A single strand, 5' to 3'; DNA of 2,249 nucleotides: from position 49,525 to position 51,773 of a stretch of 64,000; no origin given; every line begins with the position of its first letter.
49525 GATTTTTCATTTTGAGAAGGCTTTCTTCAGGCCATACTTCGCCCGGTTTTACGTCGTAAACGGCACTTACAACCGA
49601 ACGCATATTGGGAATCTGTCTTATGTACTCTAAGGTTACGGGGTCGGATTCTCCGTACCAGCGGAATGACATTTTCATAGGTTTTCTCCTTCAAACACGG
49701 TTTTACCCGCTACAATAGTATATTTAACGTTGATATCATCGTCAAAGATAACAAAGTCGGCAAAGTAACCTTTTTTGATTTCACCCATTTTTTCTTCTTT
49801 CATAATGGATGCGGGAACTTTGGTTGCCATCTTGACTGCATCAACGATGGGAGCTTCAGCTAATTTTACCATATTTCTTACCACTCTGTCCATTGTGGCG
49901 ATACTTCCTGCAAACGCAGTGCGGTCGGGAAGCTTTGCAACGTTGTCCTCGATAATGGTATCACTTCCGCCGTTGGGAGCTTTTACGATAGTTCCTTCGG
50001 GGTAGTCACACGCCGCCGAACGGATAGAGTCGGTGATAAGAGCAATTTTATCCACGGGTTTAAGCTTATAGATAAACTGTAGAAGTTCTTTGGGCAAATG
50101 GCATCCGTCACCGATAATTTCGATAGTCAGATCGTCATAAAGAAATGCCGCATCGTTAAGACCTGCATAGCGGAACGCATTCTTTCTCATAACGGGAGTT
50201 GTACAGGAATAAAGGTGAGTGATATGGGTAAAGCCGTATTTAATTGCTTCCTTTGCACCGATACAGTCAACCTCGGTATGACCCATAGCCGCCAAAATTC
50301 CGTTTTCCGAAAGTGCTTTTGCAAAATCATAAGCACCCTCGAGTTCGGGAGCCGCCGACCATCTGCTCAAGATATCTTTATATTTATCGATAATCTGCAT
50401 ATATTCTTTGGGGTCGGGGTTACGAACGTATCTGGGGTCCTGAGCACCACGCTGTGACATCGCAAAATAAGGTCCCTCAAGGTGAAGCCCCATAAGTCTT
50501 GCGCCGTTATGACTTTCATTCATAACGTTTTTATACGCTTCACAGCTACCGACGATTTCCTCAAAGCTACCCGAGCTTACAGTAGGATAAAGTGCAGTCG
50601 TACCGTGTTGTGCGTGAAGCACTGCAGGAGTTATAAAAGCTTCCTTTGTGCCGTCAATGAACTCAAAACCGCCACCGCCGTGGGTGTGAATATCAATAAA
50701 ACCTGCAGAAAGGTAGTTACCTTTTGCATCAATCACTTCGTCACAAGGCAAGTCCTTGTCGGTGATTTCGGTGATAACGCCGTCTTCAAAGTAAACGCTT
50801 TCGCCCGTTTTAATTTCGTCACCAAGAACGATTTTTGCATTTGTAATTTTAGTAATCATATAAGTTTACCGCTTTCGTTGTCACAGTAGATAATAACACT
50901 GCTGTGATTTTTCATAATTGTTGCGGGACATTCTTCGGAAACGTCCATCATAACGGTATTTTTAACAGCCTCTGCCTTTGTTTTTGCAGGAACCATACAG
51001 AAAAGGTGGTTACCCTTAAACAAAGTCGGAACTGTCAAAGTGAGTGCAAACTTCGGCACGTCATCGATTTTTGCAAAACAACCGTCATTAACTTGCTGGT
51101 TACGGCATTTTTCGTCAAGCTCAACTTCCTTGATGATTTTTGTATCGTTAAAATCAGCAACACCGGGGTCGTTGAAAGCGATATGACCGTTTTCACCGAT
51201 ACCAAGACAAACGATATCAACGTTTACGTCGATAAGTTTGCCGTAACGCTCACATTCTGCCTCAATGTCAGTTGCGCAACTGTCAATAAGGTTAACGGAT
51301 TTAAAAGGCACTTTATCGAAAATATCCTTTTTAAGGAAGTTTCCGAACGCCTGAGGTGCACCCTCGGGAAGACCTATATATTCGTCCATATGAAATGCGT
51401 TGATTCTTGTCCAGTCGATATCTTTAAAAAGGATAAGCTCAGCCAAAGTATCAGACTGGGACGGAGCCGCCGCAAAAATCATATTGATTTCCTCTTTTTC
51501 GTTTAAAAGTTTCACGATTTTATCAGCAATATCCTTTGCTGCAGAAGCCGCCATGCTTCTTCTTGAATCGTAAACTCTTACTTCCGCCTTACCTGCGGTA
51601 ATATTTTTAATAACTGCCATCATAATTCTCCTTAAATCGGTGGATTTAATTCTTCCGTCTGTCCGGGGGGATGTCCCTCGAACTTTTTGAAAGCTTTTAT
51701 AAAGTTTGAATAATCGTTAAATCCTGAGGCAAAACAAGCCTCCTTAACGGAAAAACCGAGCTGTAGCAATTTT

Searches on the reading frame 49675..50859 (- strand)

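Call 3: search_protein_families(library=pfam, proteins=[window:49675-50859:-])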
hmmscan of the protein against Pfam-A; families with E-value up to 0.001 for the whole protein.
window:49675-50859:- (394 aa): 2 families
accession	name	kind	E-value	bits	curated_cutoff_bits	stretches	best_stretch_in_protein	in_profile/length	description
PF01979.26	Amidohydro_1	-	3.1e-16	60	25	1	49-388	1-345/345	Amidohydrolase family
PF07969.17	Amidohydro_3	-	5.5e-16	59.5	29.7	2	334-389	405-472/472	Amidohydrolase family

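Call 4: search_protein_families(library=ncbifam, proteins=[window:49675-50859:-])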
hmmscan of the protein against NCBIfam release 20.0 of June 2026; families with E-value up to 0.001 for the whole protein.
window:49675-50859:- (394 aa): 46 families (the best 25 are shown)
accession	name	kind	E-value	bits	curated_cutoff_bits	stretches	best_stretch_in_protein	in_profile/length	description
TIGR00221.1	nagA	equivalog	2e-72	244.2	225.65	1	4-386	6-380/380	N-acetylglucosamine-6-phosphate deacetylase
NF008371.0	PRK11170.1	equivalog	4.5e-53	180.5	483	1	5-388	4-379/382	N-acetylglucosamine-6-phosphate deacetylase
TIGR02318.1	phosphono_phnM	equivalog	9.2e-17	61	390.55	2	5-59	2-55/376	phosphonate metabolism protein PhnM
NF006689.0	PRK09237.1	equivalog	3.6e-13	48.9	371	2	13-61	16-66/383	amidohydrolase/deacetylase family metallohydrolase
NF011990.0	PRK15446.2-6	subfamily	6.7e-13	48.1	233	2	3-59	3-64/390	alpha-D-ribose 1-methylphosphonate 5-triphosphate diphosphatase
NF011984.0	PRK15446.1-5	equivalog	6.2e-11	41.7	260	1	4-59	5-59/379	alpha-D-ribose 1-methylphosphonate 5-triphosphate diphosphatase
NF011989.0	PRK15446.2-5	equivalog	2.5e-10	39.7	565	1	3-59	4-61/385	alpha-D-ribose 1-methylphosphonate 5-triphosphate diphosphatase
NF006560.0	PRK09061.1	subfamily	7.3e-10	37.7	340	1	22-61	48-87/517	amidohydrolase family protein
TIGR03583.1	EF_0837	hypoth_equivalog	2e-09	37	432.15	1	21-61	17-59/365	amidohydrolase/deacetylase family metallohydrolase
NF009060.0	PRK12394.1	equivalog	4e-09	35.7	442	1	17-153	20-139/381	metallo-dependent hydrolase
NF011983.0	PRK15446.1-4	equivalog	4.6e-09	35.7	486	1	5-60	7-59/379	alpha-D-ribose 1-methylphosphonate 5-triphosphate diphosphatase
TIGR03178.1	allantoinase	equivalog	7e-09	35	357.85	1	5-60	4-59/441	allantoinase AllB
NF011987.0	PRK15446.2-3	subfamily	8e-09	34.8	253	0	330-392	321-387/395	alpha-D-ribose 1-methylphosphonate 5-triphosphate diphosphatase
TIGR01975.1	isoAsp_dipep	equivalog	9e-09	35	331.25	1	317-390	305-378/389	beta-aspartyl-peptidase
NF006252.0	PRK08393.1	equivalog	1.3e-08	34.3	617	1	5-61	5-63/424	N-ethylammeline chlorohydrolase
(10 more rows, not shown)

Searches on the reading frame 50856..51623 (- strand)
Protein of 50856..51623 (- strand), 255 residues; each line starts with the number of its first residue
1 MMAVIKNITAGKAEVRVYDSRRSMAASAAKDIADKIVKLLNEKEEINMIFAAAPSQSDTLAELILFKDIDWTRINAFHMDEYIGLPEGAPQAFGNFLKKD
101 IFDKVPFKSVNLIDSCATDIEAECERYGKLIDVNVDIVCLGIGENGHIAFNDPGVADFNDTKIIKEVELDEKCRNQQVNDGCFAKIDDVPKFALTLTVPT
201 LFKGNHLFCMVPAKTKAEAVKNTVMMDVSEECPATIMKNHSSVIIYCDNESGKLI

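Call 3: search_protein_families(library=pfam, proteins=[window:50856-51623:-])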
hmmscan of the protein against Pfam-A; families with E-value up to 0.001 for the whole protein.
window:50856-51623:- (255 aa): 1 family
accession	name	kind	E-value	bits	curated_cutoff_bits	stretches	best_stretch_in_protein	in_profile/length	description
PF01182.26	Glucosamine_iso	-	2.5e-15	57.4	27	1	20-241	2-221/225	Glucosamine-6-phosphate isomerases/6-phosphogluconolactonase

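Call 4: search_protein_families(library=ncbifam, proteins=[window:50856-51623:-])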
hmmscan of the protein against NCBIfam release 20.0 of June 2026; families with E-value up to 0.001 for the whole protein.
window:50856-51623:- (255 aa): 8 families
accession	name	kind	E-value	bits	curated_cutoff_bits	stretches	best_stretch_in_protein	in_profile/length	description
NF001682.0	PRK00443.1-1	equivalog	7.4e-40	137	528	1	32-251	19-230/262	glucosamine-6-phosphate deaminase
TIGR00502.1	nagB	equivalog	2.2e-39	135.4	236.9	1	22-252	10-244/259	glucosamine-6-phosphate deaminase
NF001684.0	PRK00443.1-4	subfamily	8.8e-38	130.3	326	1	26-251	10-237/260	glucosamine-6-phosphate deaminase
NF002557.0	PRK02122.1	subfamily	3.4e-32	111.3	384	1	8-252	24-272/653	glucosamine-6-phosphate deaminase-like protein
NF001685.0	PRK00443.1-5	equivalog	1.6e-29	103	513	1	66-251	58-243/266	glucosamine-6-phosphate deaminase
NF007291.0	PRK09762.1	equivalog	7.8e-20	71.5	271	1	32-246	19-232/236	galactosamine-6-phosphate isomerase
NF009022.0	PRK12358.1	equivalog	2.6e-15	56.6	247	1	97-251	83-233/239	glucosamine-6-phosphate deaminase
TIGR01198.1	pgl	equivalog_domain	1.3e-14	54.4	124.45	1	17-251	1-230/234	6-phosphogluconolactonase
